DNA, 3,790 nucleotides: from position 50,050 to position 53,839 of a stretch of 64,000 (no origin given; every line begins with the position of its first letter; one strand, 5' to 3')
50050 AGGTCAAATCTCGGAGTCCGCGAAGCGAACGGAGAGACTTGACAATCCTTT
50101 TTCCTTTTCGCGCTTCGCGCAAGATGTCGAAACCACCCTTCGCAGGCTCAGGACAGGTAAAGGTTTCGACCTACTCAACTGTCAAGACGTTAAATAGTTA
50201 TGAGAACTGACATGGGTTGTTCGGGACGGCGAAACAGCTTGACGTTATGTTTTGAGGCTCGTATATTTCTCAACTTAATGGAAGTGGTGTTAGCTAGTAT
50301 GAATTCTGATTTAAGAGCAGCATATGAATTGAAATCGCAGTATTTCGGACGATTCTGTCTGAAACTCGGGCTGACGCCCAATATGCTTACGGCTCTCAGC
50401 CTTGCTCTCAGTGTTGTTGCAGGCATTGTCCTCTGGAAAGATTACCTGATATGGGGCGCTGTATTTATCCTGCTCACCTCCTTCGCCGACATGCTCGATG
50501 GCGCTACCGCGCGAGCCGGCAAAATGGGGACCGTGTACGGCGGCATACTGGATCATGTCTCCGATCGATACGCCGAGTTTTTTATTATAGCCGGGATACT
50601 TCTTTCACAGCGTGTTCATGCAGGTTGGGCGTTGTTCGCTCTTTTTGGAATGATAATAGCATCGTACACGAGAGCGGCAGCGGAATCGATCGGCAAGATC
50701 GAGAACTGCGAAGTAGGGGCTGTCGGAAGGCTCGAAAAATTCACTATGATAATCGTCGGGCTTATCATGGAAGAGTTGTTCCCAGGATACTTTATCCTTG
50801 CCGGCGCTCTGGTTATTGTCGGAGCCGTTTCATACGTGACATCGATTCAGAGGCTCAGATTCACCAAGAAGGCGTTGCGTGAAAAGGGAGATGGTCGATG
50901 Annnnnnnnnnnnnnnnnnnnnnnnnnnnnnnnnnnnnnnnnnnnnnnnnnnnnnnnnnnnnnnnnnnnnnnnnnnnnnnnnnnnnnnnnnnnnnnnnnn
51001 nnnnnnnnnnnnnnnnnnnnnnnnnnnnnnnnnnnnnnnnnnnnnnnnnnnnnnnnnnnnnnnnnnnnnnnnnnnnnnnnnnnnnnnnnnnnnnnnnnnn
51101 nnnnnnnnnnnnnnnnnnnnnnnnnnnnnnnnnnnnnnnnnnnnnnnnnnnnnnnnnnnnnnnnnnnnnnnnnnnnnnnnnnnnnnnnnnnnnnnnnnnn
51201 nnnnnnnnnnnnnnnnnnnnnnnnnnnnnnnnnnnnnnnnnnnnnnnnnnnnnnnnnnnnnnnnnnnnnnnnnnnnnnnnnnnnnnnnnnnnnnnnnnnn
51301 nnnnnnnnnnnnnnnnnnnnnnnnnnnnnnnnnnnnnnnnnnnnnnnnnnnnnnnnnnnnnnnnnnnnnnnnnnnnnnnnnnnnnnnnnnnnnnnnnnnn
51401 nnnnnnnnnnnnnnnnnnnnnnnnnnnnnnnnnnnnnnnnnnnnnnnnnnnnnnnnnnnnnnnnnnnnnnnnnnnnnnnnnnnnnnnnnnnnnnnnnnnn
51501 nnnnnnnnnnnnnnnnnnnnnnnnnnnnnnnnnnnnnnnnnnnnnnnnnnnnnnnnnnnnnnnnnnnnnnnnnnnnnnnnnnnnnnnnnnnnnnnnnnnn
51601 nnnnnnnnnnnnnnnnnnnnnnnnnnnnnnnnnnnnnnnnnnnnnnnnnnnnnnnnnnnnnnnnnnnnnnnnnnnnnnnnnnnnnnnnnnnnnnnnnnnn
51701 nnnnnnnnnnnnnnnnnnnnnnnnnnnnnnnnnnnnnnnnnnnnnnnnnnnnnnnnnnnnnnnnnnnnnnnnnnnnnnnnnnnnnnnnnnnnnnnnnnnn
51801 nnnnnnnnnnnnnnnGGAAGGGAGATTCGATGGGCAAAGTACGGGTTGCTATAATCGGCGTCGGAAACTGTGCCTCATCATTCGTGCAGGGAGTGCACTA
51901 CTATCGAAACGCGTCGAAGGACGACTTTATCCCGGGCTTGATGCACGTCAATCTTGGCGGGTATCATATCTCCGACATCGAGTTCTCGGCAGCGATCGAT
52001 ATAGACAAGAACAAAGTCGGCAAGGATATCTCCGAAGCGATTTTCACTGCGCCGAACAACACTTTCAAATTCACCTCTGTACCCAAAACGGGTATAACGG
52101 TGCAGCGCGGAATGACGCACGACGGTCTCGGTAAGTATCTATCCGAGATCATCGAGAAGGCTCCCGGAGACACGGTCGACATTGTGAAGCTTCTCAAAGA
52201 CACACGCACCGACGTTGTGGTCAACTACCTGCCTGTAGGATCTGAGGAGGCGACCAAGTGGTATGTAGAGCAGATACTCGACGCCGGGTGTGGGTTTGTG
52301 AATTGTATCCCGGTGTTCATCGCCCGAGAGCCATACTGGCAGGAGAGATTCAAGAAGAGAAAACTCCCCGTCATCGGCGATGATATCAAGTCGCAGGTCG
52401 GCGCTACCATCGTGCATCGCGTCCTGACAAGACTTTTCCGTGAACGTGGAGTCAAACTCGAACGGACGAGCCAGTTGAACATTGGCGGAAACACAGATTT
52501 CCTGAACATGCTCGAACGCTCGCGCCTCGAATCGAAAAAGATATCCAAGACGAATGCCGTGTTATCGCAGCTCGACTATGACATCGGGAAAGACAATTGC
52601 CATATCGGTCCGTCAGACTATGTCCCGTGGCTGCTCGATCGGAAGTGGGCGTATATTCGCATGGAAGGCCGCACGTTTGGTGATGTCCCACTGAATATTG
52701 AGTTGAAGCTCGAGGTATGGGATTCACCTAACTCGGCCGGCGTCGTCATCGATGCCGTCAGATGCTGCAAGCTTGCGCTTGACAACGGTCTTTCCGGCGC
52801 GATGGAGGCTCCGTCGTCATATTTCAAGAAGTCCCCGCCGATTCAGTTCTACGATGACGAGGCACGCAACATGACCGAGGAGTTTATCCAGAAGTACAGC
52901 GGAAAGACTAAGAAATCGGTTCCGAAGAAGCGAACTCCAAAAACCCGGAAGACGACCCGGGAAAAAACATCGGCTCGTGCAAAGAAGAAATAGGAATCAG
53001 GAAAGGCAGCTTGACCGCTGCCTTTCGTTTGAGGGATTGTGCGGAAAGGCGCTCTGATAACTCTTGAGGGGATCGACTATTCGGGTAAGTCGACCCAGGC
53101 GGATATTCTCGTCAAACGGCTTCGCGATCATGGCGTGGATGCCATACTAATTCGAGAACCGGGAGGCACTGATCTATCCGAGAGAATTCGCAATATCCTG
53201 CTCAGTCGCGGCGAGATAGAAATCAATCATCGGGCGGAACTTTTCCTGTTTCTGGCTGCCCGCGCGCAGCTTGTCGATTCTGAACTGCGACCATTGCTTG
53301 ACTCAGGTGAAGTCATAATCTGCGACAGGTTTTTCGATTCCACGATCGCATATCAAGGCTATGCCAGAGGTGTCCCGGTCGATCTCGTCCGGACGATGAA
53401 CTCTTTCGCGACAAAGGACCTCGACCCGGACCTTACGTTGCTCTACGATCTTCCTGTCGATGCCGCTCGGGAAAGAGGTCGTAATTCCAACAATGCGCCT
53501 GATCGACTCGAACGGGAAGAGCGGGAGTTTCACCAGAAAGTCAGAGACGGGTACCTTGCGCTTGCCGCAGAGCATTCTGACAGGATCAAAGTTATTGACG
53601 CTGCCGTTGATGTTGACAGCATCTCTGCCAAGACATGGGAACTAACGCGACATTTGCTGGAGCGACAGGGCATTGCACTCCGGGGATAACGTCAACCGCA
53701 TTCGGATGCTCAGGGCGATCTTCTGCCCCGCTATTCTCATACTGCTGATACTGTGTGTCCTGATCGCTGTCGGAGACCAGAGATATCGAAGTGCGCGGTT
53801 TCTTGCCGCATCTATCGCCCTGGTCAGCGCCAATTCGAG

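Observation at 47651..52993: Inositol-phospholipid biosynthesis locus (PAP2 - lgt - DUF4430 - PIP synthase - PfkB kinase - MIPS)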

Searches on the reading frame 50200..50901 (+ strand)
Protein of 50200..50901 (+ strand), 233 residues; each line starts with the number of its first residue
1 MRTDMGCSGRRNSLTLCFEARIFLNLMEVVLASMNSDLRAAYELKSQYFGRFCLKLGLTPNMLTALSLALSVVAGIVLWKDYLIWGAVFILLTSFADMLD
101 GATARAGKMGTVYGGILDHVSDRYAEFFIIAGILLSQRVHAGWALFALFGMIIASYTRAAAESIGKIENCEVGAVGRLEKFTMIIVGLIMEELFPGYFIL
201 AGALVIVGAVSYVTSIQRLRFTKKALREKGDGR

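Call 3: search_protein_families(library=pfam, proteins=[window:50200-50901:+], max_evalue=0.01)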
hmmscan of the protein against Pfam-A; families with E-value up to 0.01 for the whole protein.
window:50200-50901:+ (233 aa): 1 family
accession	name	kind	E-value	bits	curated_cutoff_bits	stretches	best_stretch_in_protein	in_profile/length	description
PF01066.26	CDP-OH_P_transf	-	4.1e-14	53.7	22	1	59-200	3-138/152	CDP-alcohol phosphatidyltransferase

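Call 4: search_protein_families(library=ncbifam, proteins=[window:50200-50901:+], max_evalue=0.01)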
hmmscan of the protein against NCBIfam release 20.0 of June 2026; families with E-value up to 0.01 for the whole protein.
window:50200-50901:+ (233 aa): 8 families
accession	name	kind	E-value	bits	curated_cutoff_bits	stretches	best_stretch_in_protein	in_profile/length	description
NF040950.1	archin_ph_syn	equivalog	4.5e-35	121.2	180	1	37-225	3-190/191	archaetidylinositol phosphate synthase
NF045883.1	PIPSynth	equivalog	2.5e-27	95.9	170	1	39-223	4-193/197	phosphatidylinositol phosphate synthase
NF052561.1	PIPSynBT1523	equivalog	1e-21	77.7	350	1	51-226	18-224/232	hypothetical protein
NF041135.1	IPPtranDIPPsyn_Thcocales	equivalog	8.7e-12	44.7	580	1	58-158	250-353/419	bifunctional L-myo-inositol-1-phosphate cytidylyltransferase/CDP-L-myo-inositol myo-inositolphosphotransferase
NF008090.0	PRK10832.1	equivalog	8.7e-06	25.9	304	1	84-208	33-160/182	CDP-diacylglycerol--glycerol-3-phosphate 3-phosphatidyltransferase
TIGR00560.1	pgsA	equivalog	2.3e-05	25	109.1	1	77-207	27-160/183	CDP-diacylglycerol--glycerol-3-phosphate 3-phosphatidyltransferase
NF053678.1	ClpnSynClsA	equivalog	3.4e-05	24.1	240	1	60-133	6-80/180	cardiolipin synthase ClsA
NF038086.1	anchor_synt_A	exception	0.00027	20.8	200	1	51-145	2-92/222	protein sorting system archaetidylserine synthase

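Call 10: search_solved_structures(query=window:50200-50901:+, max_evalue=0.01, show_alignments=2)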
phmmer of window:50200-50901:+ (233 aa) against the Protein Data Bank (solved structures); distinct sequences matched with E-value up to 0.01: 7.
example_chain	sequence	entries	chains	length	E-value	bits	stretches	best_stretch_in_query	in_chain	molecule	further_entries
6h53_A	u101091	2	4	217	9.9e-12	48.7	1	39-220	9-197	CDP-diacylglycerol--inositol 3-phosphatidyltransferase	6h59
6h5a_A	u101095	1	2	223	1.1e-11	48.6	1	39-220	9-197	CDP-diacylglycerol--inositol 3-phosphatidyltransferase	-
6wm5_A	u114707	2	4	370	1.4e-10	45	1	39-219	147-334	AfCTD-Phosphatidylinositol-phosphate synthase (PIPS) fusion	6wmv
5d92_D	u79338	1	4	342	1.4e-09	41.7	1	33-222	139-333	AF2299 protein,Phosphatidylinositol synthase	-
5d91_A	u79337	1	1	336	3.8e-09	40.3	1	49-222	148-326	AF2299 protein,Phosphatidylinositol synthase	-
4o6m_A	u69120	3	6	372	4.1e-08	36.9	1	50-157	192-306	AF2299, a CDP-alcohol phosphotransferase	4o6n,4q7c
4mnd_A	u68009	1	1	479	1.9e-07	34.7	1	58-159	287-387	CTP L-myo-inositol-1-phosphate cytidylyltransferase/CDP-L-myo-inositol myo-inositolphospho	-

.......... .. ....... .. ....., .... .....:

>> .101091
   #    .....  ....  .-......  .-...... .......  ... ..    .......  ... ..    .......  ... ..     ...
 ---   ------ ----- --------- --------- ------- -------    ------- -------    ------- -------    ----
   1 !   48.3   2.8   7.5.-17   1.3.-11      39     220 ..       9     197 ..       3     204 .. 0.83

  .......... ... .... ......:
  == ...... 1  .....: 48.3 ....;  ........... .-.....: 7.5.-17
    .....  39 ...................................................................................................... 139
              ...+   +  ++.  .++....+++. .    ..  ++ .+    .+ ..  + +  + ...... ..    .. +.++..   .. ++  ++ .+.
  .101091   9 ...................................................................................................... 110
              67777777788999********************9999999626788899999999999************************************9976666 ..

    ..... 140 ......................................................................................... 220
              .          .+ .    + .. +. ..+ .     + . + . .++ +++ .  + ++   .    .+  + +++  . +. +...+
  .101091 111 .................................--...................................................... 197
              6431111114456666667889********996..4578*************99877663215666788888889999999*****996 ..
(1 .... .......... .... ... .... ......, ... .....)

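Call 39: search_protein_families(library=ncbifam, alignment_id=A2, max_evalue=0.001)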
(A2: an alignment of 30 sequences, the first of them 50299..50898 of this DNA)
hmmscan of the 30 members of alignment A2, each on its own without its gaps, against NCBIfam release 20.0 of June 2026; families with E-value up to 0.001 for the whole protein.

A. member 1, window:50299-50898:+ (200 aa): 8 families
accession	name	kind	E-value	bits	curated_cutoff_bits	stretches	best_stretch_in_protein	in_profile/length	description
NF040950.1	archin_ph_syn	equivalog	2.7e-35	122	180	1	4-192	3-190/191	archaetidylinositol phosphate synthase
NF045883.1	PIPSynth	equivalog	1.5e-27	96.6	170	1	6-190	4-193/197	phosphatidylinositol phosphate synthase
NF052561.1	PIPSynBT1523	equivalog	5.3e-22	78.7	350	1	18-158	18-171/232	hypothetical protein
NF041135.1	IPPtranDIPPsyn_Thcocales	equivalog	6.1e-12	45.2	580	1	25-125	250-353/419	bifunctional L-myo-inositol-1-phosphate cytidylyltransferase/CDP-L-myo-inositol myo-inositolphosphotransferase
NF008090.0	PRK10832.1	equivalog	6e-06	26.5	304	1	51-176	33-161/182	CDP-diacylglycerol--glycerol-3-phosphate 3-phosphatidyltransferase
TIGR00560.1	pgsA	equivalog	2.2e-05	25.1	109.1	1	44-176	27-162/183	CDP-diacylglycerol--glycerol-3-phosphate 3-phosphatidyltransferase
NF053678.1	ClpnSynClsA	equivalog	5.7e-05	23.4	240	1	27-101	6-81/180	cardiolipin synthase ClsA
NF038086.1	anchor_synt_A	exception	0.00018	21.3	200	1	18-112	2-92/222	protein sorting system archaetidylserine synthase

B. families by the number of members that match (of 30 scanned): 11 families
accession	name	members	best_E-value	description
NF040950.1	archin_ph_syn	30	2.1e-47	archaetidylinositol phosphate synthase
NF045883.1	PIPSynth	30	8.9e-34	phosphatidylinositol phosphate synthase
NF052561.1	PIPSynBT1523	30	6.3e-25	hypothetical protein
NF041135.1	IPPtranDIPPsyn_Thcocales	30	6.3e-17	bifunctional L-myo-inositol-1-phosphate cytidylyltransferase/CDP-L-myo-inositol myo-inositolphosphotransferase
TIGR00560.1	pgsA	29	4.6e-11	CDP-diacylglycerol--glycerol-3-phosphate 3-phosphatidyltransferase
NF053678.1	ClpnSynClsA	26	2.9e-10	cardiolipin synthase ClsA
NF008090.0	PRK10832.1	20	4.6e-10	CDP-diacylglycerol--glycerol-3-phosphate 3-phosphatidyltransferase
TIGR00473.1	pssA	9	2.5e-09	CDP-diacylglycerol--serine O-phosphatidyltransferase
NF038086.1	anchor_synt_A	4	3.5e-05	protein sorting system archaetidylserine synthase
TIGR04217.1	archae_ser_T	3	0.0002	archaetidylserine synthase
NF038087.1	arch_ser_synth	2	0.00022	archaetidylserine synthase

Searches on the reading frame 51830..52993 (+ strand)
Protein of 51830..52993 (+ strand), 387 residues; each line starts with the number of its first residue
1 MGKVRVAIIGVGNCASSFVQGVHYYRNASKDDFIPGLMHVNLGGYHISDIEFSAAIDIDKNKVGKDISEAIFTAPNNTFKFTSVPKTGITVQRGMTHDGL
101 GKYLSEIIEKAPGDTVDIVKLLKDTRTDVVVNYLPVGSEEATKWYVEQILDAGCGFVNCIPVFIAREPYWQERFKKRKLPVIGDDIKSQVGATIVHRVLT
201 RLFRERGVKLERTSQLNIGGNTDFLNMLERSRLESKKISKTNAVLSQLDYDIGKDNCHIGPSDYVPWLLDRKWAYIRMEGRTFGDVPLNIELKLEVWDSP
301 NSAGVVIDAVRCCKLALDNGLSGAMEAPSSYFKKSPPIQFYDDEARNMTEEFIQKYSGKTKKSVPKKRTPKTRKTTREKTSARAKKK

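Call 3: search_protein_families(library=pfam, proteins=[window:51830-52993:+], max_evalue=0.01)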
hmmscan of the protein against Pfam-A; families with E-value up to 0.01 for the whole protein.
window:51830-52993:+ (387 aa): 1 family
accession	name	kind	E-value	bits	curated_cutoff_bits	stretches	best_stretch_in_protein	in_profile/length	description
PF01658.22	Inos-1-P_synth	-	4.5e-37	127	27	1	191-299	1-107/107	Myo-inositol-1-phosphate synthase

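Call 4: search_protein_families(library=ncbifam, proteins=[window:51830-52993:+], max_evalue=0.01)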
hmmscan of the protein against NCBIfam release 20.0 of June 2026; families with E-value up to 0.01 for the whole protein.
window:51830-52993:+ (387 aa): 1 family
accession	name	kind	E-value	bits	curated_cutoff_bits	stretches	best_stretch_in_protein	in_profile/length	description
TIGR03450.1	mycothiol_INO1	equivalog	2.5e-161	536.7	638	1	4-353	1-355/355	inositol-3-phosphate synthase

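Call 51: search_solved_structures(query=window:51830-52993:+, max_evalue=0.001, show_alignments=1)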
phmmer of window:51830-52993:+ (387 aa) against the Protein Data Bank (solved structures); distinct sequences matched with E-value up to 0.001: 10.
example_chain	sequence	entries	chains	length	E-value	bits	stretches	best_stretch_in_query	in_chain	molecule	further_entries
1gr0_A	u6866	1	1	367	5.6e-144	483.3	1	3-353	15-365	INOSITOL-3-PHOSPHATE SYNTHASE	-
6k96_A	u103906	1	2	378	4.9e-57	197.1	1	3-336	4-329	Five-membered-cyclitol-phosphate synthase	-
3cin_A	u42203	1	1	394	2.2e-28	102.8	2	152-337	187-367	Myo-inositol-1-phosphate synthase-related protein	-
7nwr_B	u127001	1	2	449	1.5e-07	34.2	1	154-342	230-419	Inositol-3-phosphate synthase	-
1u1i_A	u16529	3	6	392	6e-07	32.3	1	141-336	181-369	myo-inositol-1-phosphate synthase | Myo-inositol-1-phosphate synthase (Ino1)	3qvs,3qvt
3qvw_A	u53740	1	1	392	2.8e-06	30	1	141-336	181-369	Myo-inositol-1-phosphate synthase (Ino1)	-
3qvx_A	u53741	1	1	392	3.2e-06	29.9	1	141-336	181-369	Myo-inositol-1-phosphate synthase (Ino1)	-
3qw2_A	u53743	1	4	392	7.4e-06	28.7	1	141-336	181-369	Myo-inositol-1-phosphate synthase (Ino1)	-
9f2k_A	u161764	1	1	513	1e-05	28.2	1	118-314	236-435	inositol-3-phosphate synthase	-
9m53_A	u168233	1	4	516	6.1e-05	25.7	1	176-317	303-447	Inositol-3-phosphate synthase 1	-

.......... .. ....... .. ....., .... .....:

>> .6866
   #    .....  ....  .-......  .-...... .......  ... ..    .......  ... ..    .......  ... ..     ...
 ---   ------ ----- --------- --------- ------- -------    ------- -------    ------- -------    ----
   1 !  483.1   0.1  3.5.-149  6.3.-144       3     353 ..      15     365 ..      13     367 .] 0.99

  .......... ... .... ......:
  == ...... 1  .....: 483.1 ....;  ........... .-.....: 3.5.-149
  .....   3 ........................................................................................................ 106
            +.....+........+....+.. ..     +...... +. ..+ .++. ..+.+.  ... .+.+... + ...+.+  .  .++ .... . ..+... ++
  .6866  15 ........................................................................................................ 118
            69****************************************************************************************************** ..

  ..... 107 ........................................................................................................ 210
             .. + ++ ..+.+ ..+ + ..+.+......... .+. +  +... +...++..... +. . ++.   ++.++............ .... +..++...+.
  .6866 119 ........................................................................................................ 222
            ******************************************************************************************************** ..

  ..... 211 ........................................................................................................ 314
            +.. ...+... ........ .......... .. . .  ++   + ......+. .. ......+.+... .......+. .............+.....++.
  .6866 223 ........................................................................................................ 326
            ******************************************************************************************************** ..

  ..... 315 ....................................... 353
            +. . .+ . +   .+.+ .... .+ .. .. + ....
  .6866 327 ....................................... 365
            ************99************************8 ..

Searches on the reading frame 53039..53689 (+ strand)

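Call 3: search_protein_families(library=pfam, proteins=[window:53039-53689:+], max_evalue=0.01)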
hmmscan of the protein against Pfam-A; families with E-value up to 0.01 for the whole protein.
window:53039-53689:+ (216 aa): 1 family
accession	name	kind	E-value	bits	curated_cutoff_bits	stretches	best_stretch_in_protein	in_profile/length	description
PF02223.23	Thymidylate_kin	-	7.7e-45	153.3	27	1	9-195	1-181/185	Thymidylate kinase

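Call 4: search_protein_families(library=ncbifam, proteins=[window:53039-53689:+], max_evalue=0.01)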
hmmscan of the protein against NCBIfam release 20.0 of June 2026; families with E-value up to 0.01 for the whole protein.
window:53039-53689:+ (216 aa): 2 families
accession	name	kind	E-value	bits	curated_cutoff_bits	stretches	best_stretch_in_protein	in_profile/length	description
TIGR00041.1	DTMP_kinase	equivalog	7.5e-52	175.9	83.25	1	1-197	1-194/196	dTMP kinase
NF005923.0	PRK07933.1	equivalog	5.7e-13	48.7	193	1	6-199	2-207/213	dTMP kinase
